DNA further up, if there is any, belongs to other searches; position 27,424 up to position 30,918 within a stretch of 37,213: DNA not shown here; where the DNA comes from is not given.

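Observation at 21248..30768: Srf core in srfB-srfC-srfA'-srfA'' order, with SrfA-like heads fused to B repeats that appear to be cytoplasmic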

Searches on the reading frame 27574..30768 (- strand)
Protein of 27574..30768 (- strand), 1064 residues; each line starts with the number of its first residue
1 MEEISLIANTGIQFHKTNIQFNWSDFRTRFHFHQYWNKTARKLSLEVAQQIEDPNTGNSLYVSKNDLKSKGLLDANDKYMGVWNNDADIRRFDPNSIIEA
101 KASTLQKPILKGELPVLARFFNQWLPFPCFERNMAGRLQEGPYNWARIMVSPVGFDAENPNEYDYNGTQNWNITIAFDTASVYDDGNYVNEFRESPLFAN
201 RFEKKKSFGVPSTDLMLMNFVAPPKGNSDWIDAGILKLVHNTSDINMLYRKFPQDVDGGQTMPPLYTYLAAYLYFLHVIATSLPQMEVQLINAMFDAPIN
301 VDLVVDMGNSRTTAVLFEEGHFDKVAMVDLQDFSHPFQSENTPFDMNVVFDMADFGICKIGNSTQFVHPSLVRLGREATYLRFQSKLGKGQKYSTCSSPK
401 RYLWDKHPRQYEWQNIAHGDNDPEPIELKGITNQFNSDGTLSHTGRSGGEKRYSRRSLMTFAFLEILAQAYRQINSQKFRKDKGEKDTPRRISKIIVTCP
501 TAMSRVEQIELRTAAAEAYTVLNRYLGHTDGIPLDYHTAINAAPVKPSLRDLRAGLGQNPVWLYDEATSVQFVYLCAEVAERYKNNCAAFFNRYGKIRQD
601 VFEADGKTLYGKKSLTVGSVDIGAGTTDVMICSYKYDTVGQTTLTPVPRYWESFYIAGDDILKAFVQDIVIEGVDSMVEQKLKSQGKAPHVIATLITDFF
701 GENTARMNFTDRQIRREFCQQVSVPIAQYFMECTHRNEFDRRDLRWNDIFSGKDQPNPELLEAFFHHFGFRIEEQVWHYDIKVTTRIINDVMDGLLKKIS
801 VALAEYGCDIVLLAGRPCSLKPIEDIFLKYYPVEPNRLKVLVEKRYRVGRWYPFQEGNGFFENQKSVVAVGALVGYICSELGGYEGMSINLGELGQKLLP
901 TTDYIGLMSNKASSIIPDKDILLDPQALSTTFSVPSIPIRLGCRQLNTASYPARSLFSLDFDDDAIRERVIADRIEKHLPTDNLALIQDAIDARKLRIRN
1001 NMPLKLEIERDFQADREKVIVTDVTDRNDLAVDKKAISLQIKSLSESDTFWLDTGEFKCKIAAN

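Call 4: search_protein_families(library=pfam, proteins=[window:27574-30768:-], max_evalue=0.1)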
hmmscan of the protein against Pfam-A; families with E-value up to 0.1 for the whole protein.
window:27574-30768:- (1064 aa): 3 families
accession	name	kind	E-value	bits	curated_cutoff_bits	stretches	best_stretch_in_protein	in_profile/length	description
PF07520.16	SrfB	-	3.4e-166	555.5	27.1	1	2-1057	10-991/992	Virulence factor SrfB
PF14450.12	FtsA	-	0.0086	16.9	31.8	0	304-328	2-26/127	Cell division protein FtsA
PF14370.11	Topo_C_assoc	-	0.096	13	25.1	0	704-733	24-53/70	C-terminal topoisomerase domain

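Call 5: search_protein_families(library=ncbifam, proteins=[window:27574-30768:-], max_evalue=0.1)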
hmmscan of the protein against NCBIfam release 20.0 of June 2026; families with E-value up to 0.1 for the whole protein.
window:27574-30768:- (1064 aa): 0 families

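Call 7: search_protein_families(library=padloc, proteins=[window:27574-30768:-], max_evalue=0.01)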
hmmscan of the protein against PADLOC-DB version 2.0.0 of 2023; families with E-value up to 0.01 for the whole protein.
window:27574-30768:- (1064 aa): 0 families

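Call 10: search_dna_similar(query=window:27574-30768:-, collection=plasmids, mode=protein, max_rows=25)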
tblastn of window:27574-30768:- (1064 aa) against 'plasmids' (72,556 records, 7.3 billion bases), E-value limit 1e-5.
Records with a match: 144; places in all: 144; records where one place covers at least 80% of the query: 139.
Best place of each record, by identity: <60% 144.
By first word of the organism name: Klebsiella 114; Rahnella 12; Cereibacter 3; Mesorhizobium 2; Runella 1; Gluconobacter 1; Methylobacterium 1; Ewingella 1; Lelliottia 1; Enterobacter 1; and 7 more.
By predicted mobility (MOB-suite, as given by PLSDB): non-mobilizable 127; conjugative 12; mobilizable 5.
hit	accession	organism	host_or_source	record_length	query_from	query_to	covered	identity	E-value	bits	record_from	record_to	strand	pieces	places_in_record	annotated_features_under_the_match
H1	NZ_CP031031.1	Runella sp. SP2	whole organism,freshwater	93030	124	1057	88%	34.4%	2e-154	516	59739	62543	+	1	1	virulence factor SrfB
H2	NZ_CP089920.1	Rahnella victoriana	single cell,soil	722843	75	1055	92%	26.8%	2e-53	213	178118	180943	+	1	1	virulence factor SrfB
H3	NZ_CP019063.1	Rahnella sikkimica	bacteria,soil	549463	75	1055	92%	26.6%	2e-51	206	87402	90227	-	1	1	virulence factor SrfB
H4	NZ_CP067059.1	Rahnella aceris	-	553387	75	1055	92%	26.6%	2e-51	206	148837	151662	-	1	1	virulence factor SrfB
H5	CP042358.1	Rahnella aquatilis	hyacinth,plant,hyacinth bulb, basal ...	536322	75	1055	92%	26.5%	1e-51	207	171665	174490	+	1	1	virulence factor SrfB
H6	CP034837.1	Rahnella aquatilis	Food spoilage microflora,food/cold ...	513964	75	1055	92%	26.5%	7e-51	204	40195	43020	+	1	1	virulence factor SrfB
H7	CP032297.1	Rahnella aquatilis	Sakura tree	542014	75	1055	92%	26.5%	7e-51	204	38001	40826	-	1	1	virulence factor SrfB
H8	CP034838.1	Rahnella aquatilis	Food spoilage microflora,food/cold ...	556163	75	1055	92%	26.5%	7e-51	204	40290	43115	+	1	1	virulence factor SrfB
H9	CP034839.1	Rahnella aquatilis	Food spoilage microflora,food/cold ...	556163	75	1055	92%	26.5%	7e-51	204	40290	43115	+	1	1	virulence factor SrfB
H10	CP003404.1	Rahnella aquatilis HX2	-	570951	75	1055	92%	26.5%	7e-51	204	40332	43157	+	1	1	virulence protein SrfB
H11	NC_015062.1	Rahnella aceris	-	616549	75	1055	92%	26.5%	7e-51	204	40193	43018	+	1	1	virulence factor SrfB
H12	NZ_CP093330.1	Rahnella aceris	whole organism,grassland soil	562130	75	1055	92%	26.5%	9e-51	204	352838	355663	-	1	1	virulence factor SrfB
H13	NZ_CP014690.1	Gluconobacter albidus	water kefir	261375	4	1055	99%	24.5%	6e-53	211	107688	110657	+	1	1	virulence factor SrfB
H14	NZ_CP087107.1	Methylobacterium sp. NMS14P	Coffea arabica,Pure culture,root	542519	112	1055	89%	27.2%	4e-63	243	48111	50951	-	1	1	virulence factor SrfB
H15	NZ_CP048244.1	Ewingella americana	Flammulina filiformis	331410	117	1055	88%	27.1%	1e-58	229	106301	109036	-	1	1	virulence factor SrfB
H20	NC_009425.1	Enterobacter sp. 638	-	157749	124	1059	88%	26.9%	8e-61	236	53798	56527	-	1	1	virulence factor SrfB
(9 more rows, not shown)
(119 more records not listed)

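Call 12: get_annotated_region(hit=H1, flank=9000)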
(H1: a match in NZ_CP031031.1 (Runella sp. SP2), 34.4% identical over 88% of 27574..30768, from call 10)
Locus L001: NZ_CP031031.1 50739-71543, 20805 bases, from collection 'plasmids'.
description: Runella sp. SP2 plasmid pSP2_1, complete sequence
organism: Runella sp. SP2 (NCBI taxid 2268026)
taxonomy: Bacteria; Bacteroidota; Cytophagia; Cytophagales; Spirosomataceae; Runella; Runella sp. SP2
host: -; source: whole organism,freshwater; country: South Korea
typing (MOB-suite, as given by PLSDB): non-mobilizable
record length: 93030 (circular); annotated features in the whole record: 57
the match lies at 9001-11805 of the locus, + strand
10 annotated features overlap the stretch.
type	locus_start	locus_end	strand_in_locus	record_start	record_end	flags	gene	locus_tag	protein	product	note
CDS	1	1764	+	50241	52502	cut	-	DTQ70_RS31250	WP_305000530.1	AAA family ATPase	-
CDS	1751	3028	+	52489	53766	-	-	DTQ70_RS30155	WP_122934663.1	restriction endonuclease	-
CDS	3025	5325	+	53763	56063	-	pglZ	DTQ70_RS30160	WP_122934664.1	BREX-1 system phosphatase PglZ type B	-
CDS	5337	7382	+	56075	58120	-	brxL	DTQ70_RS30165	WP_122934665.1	protease Lon-related BREX system protein BrxL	GO:0008150 - biological_process [Evidence IEA]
CDS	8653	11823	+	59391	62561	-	-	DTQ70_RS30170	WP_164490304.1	virulence factor SrfB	-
CDS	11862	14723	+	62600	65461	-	-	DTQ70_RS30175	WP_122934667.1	virulence factor SrfC family protein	-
CDS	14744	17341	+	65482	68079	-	-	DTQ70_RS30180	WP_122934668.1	S8 family serine peptidase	GO:0006508 - proteolysis [Evidence IEA]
CDS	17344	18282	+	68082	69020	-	-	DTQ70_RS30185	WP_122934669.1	hypothetical protein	-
CDS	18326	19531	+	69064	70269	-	-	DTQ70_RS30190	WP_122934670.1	hypothetical protein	-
CDS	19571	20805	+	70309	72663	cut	-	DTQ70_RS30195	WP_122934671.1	hypothetical protein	-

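Call 13: get_annotated_region(hit=H20, flank=7000)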
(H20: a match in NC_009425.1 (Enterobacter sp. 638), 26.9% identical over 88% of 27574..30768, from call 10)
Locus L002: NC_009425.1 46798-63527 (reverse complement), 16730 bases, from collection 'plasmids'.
description: Enterobacter sp. 638 plasmid pENTE01, complete sequence
organism: Enterobacter sp. 638 (NCBI taxid 399742)
taxonomy: Bacteria; Pseudomonadota; Gammaproteobacteria; Enterobacterales; Enterobacteriaceae; Enterobacter; Enterobacter sp. 638
host: -; source: -; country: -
typing (MOB-suite, as given by PLSDB): conjugative; replicon IncFIB; relaxase MOBF; mating-pair formation MPF_F
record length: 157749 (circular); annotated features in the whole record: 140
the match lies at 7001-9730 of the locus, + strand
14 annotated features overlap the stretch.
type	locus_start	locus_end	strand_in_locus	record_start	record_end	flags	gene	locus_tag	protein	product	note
CDS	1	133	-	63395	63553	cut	-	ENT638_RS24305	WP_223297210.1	YnfU family zinc-binding protein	-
CDS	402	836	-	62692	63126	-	uspF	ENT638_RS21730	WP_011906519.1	universal stress protein UspF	-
CDS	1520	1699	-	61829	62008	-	-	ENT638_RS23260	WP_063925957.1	thioredoxin family protein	-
CDS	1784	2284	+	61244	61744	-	-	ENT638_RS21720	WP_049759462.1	hypothetical protein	-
CDS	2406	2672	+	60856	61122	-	-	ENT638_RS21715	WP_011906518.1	DUF1778 domain-containing protein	-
CDS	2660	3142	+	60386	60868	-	-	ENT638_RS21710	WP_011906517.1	GNAT family N-acetyltransferase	-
CDS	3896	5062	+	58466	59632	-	-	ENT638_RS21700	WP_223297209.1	VWA domain-containing protein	-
CDS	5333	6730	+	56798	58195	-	-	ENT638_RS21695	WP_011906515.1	SrfA family protein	-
CDS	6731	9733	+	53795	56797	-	-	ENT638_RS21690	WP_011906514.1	virulence factor SrfB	-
CDS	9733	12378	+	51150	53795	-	-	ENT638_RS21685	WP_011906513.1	virulence factor SrfC family protein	-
CDS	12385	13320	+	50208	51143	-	-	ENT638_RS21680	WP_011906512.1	hypothetical protein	-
CDS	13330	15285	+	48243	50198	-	-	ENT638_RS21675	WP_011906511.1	vWA domain-containing protein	-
CDS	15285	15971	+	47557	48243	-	-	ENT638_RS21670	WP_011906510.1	ABC transporter ATP-binding protein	-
CDS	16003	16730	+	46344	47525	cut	-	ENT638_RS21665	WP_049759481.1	FtsX-like permease family protein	-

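Call 23: find_homologous_proteins(query=L002:5333-6730:+)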
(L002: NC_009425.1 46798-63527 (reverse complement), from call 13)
Query L002:5333-6730:+ (465 aa): 1106 proteins with E <= 0.001 among 8000 candidates; the best 120 are listed.
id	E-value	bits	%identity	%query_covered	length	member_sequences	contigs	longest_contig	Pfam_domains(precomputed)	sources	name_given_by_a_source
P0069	0.0e+0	1061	100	100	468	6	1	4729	-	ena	-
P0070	3.3e-287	971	92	100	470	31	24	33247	-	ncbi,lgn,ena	-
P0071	3.6e-287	971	92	100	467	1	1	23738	-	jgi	-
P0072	3.7e-287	971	92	100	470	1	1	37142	-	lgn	-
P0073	6.1e-286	967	92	100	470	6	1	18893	-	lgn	-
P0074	3.0e-285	964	91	100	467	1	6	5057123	-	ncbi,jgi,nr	ncbi:SrfA family protein [Leclercia adecarboxylata]|nr:SrfA family protein [Leclercia adecarboxylata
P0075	3.1e-285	964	91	100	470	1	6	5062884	-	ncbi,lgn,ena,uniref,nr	ncbi:Uncharacterised protein [Leclercia adecarboxylata]|uniref:Virulence effector protein n=2 Tax=Le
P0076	5.5e-285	964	91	100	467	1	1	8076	-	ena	-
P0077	7.9e-285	963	91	100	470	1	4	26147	-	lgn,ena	-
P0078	2.4e-284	962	91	100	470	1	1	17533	-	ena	-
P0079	2.8e-282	955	91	100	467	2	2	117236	-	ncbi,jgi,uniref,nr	ncbi:SrfA family protein [Leclercia adecarboxylata]|uniref:SrfA family protein n=1 Tax=Leclercia ade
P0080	5.6e-281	950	90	100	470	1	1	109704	-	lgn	-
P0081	1.7e-275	932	89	100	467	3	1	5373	-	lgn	-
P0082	1.0e-271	920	87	100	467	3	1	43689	-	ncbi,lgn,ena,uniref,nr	ncbi:SrfA family protein [Leclercia sp. H6W5]|uniref:SrfA family protein n=1 Tax=Leclercia tamurae T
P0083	6.4e-270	914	84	100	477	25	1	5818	-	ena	-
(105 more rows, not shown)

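Call 52: search_protein_families(library=ncbifam, proteins=[L001:14744-17341:+], max_evalue=10)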
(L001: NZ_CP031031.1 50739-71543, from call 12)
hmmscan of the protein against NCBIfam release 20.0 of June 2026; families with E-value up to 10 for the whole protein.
L001:14744-17341:+ (865 aa): 10 families
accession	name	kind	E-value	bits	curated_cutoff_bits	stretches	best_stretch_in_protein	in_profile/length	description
TIGR03921.1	T7SS_mycosin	equivalog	8.7e-38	130.3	278.75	1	416-713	3-299/353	type VII secretion-associated serine protease mycosin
NF040486.1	SrfA_fam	subfamily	2.5e-24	86.5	150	2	20-231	18-190/438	SrfA family protein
NF033595.1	denti_PrtP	equivalog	1.5e-20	73.4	300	2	563-681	353-478/606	dentilisin complex serine proteinase subunit PrtP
TIGR03895.1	protease_PatA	subfamily_domain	8.9e-13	47.8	421.05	1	471-664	1-179/606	PatA/PatG family cyanobactin maturation protease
NF040553.1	SGO_0316_fam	subfamily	1.3e-12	46.2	1400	2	625-688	671-738/1486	SGO_0316/SGO_0317 family LPXTG-anchored serine peptidase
NF051851.1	AtpSerPepEprS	equivalog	5.5e-10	37.9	1700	1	426-678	66-334/988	autotransporter serine peptidase EprS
NF049966.1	QH_SP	equivalog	2.2e-07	30.5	165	1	431-537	2-98/219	subtilisin-like serine protease QhpE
NF040809.1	germ_prot_CspBA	exception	0.0025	15.5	1250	1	605-661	410-472/1099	bifunctional germination protease/germinant receptor pseudoprotease CspBA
NF040808.2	CspC_non_triad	exception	0.049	12.1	675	1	623-661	459-497/556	bile acid germinant receptor pseudoprotease CspC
NF046005.2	near_gluc_PtsG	equivalog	0.096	13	45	1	251-279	45-73/85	MPN207a family PTS transporter accessory protein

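Call 60: search_solved_structures(query=window:27574-30768:-, max_evalue=1)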
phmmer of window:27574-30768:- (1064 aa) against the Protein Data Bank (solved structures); distinct sequences matched with E-value up to 1: 2.
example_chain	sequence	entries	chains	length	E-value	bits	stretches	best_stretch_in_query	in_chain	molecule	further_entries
4x2e_A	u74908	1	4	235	0.39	12.2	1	789-860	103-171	Fic family protein putative filamentation induced by cAMP protein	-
4x2c_A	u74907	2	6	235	0.39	12.2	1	789-860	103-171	Fic family protein putative filamentation induced by cAMP protein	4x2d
